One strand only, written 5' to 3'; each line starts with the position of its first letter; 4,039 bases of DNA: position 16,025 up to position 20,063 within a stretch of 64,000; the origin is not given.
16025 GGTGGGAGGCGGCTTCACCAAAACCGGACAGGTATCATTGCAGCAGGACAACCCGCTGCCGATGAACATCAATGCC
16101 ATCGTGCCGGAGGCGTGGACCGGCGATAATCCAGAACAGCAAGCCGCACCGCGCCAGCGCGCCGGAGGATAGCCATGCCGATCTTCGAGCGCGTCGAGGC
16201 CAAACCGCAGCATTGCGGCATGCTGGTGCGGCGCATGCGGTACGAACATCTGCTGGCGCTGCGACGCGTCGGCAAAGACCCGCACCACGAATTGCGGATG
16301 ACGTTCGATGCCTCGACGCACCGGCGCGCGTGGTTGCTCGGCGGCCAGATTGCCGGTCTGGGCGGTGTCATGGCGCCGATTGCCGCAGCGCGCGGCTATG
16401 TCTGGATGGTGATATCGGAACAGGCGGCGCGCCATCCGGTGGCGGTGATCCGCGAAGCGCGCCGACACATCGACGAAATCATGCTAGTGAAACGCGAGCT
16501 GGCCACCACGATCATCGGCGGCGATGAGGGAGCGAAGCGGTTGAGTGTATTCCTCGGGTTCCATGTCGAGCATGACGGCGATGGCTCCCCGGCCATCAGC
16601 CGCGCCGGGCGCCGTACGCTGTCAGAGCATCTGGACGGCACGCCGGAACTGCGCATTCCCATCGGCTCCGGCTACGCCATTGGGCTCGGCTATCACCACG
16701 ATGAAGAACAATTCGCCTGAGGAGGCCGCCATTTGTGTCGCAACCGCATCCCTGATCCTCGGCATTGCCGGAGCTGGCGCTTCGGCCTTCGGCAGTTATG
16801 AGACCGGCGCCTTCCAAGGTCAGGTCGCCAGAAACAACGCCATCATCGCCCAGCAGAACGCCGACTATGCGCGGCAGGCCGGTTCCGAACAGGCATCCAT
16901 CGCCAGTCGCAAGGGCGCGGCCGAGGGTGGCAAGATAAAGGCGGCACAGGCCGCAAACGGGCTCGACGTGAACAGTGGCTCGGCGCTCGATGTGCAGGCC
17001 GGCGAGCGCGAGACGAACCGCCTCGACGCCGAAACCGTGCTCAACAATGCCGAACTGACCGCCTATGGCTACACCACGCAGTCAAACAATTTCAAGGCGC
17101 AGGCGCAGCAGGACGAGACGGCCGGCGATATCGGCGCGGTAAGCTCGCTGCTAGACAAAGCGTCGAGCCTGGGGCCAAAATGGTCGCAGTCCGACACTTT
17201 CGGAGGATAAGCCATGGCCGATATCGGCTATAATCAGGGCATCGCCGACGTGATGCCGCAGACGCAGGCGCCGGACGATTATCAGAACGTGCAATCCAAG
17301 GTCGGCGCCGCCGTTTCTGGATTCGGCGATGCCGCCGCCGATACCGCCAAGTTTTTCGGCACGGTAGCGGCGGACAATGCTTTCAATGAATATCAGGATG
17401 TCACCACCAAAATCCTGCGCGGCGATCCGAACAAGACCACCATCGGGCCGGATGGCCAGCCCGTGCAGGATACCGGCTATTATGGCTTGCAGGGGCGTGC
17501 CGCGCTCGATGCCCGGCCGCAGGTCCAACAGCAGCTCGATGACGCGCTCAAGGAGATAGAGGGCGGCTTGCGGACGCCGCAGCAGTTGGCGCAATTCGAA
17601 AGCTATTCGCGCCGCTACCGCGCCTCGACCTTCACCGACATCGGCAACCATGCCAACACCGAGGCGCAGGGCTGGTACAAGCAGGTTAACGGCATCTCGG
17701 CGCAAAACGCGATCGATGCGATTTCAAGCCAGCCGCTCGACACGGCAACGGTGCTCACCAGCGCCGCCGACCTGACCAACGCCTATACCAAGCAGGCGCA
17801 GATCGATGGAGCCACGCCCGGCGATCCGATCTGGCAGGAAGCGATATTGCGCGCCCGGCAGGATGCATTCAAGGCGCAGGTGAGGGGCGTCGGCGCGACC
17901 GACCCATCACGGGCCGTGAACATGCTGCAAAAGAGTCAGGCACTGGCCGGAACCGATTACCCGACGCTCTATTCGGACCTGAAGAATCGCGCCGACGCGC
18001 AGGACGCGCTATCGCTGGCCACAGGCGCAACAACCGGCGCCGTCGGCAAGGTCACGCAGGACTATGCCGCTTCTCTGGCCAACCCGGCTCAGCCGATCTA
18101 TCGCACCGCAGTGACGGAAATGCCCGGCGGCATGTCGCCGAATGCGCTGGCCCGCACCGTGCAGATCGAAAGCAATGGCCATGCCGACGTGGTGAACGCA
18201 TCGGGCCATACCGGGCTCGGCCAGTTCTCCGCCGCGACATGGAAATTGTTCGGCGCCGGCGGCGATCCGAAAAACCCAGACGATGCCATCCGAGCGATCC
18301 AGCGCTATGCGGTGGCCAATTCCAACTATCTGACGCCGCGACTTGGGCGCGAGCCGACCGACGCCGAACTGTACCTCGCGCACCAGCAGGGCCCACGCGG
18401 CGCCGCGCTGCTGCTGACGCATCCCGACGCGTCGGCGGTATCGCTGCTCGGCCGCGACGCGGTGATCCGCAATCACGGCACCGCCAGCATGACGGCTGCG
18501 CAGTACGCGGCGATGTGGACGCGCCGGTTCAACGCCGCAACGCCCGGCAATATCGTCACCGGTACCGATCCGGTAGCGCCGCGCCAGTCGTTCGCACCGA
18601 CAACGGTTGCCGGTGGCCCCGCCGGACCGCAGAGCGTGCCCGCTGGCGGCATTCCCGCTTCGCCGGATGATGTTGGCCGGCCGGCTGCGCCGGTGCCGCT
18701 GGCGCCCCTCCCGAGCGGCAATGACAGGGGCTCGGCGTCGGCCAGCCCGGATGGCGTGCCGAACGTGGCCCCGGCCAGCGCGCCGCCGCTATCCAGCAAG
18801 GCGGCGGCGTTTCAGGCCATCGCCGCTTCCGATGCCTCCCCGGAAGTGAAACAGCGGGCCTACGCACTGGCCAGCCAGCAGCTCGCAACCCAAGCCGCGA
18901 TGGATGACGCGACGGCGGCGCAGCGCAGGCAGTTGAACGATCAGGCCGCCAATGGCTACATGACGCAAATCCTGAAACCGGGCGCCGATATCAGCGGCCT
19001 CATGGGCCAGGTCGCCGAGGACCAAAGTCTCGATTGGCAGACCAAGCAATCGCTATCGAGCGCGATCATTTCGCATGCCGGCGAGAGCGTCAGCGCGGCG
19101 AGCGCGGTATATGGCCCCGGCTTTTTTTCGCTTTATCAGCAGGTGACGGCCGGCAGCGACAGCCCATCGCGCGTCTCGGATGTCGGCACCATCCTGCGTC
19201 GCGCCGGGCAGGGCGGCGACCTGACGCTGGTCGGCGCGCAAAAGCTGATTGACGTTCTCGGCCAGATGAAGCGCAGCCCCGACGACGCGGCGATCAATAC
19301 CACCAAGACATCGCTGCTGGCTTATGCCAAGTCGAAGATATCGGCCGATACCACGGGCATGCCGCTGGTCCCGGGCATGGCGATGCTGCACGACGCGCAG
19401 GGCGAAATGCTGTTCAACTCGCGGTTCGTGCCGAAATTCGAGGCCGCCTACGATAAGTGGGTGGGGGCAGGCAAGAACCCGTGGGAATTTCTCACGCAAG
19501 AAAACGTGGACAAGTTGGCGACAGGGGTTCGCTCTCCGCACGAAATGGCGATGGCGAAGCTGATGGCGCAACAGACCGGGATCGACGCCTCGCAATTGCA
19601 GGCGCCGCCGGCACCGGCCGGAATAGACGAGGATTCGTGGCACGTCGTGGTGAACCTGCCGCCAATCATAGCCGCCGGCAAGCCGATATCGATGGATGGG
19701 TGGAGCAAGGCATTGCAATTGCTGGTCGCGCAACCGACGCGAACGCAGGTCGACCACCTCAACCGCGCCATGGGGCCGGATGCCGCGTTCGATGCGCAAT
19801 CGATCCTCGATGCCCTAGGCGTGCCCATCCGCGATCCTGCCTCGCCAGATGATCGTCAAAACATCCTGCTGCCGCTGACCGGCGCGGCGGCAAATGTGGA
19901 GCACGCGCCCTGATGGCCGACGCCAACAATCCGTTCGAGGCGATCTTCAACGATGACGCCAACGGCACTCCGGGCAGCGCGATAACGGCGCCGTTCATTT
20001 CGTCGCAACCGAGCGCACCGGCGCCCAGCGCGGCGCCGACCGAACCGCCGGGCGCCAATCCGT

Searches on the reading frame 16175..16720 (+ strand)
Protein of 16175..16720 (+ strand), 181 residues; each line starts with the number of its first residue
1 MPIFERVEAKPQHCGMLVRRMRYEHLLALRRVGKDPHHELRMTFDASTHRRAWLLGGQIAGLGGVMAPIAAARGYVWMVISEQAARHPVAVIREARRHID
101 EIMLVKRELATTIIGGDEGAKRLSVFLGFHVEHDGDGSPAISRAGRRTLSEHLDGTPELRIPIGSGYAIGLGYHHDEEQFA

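Call 26: search_protein_families(library=pfam, proteins=[window:16175-16720:+], max_evalue=0.01)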
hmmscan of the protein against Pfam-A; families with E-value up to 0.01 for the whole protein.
window:16175-16720:+ (181 aa): 0 families

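Call 40: search_protein_families(library=phrogs, proteins=[window:16175-16720:+], max_evalue=0.01)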
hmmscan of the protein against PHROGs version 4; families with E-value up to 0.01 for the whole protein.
window:16175-16720:+ (181 aa): 2 families
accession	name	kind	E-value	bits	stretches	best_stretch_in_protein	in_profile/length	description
phrog_308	-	head and packaging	5.1e-14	53.7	1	7-133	6-132/151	internal virion protein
phrog_4177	-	unknown function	1.5e-05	26.1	1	52-132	44-123/143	-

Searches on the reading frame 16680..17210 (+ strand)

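Call 26: search_protein_families(library=pfam, proteins=[window:16680-17210:+], max_evalue=0.01)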
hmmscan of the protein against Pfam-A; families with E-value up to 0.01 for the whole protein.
window:16680-17210:+ (176 aa): 0 families

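Call 40: search_protein_families(library=phrogs, proteins=[window:16680-17210:+], max_evalue=0.01)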
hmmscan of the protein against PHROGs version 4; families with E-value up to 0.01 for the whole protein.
window:16680-17210:+ (176 aa): 1 family
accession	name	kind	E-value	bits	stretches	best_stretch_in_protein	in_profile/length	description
phrog_418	-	head and packaging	3.7e-30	106.2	1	22-172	7-157/166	internal virion protein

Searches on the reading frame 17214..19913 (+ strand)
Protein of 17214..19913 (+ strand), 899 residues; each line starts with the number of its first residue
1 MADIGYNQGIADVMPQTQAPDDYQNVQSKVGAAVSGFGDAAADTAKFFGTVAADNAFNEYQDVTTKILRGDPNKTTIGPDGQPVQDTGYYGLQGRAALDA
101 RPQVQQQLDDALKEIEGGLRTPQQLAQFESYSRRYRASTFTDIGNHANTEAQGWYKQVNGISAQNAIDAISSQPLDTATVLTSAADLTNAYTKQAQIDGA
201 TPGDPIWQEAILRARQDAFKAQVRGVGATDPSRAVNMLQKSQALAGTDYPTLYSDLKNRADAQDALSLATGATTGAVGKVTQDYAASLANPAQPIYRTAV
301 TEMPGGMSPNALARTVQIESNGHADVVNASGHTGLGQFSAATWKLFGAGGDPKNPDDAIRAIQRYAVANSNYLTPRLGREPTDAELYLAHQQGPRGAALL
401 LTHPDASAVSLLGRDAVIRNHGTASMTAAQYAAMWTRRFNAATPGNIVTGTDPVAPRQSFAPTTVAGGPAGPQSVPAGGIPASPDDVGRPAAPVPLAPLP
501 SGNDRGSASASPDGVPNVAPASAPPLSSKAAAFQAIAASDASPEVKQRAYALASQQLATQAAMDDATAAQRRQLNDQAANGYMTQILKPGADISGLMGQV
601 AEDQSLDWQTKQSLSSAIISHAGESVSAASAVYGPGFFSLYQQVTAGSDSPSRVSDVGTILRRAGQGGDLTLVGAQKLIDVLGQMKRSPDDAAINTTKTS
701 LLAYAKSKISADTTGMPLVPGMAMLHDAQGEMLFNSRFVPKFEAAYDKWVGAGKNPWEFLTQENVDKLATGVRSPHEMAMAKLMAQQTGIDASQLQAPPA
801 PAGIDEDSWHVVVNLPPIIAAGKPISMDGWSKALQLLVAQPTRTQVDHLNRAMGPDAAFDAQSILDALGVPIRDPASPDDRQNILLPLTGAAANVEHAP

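Call 11: search_protein_families(library=phrogs, proteins=[window:17214-19913:+], max_evalue=0.001)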
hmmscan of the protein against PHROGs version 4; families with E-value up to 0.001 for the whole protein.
window:17214-19913:+ (899 aa): 5 families
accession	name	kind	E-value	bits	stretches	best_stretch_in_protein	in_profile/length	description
phrog_22520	-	unknown function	1.2e-22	81.6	1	309-440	23-154/330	-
phrog_4067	-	other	3.6e-21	76.3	1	262-441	637-834/980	transglycosylase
phrog_10475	-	lysis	8.5e-11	42.2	1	23-350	28-331/700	endolysin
phrog_11561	-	unknown function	6.9e-10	38.9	1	318-441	346-483/853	-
phrog_669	-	lysis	0.00016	20.1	1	289-370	916-1002/1946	endolysin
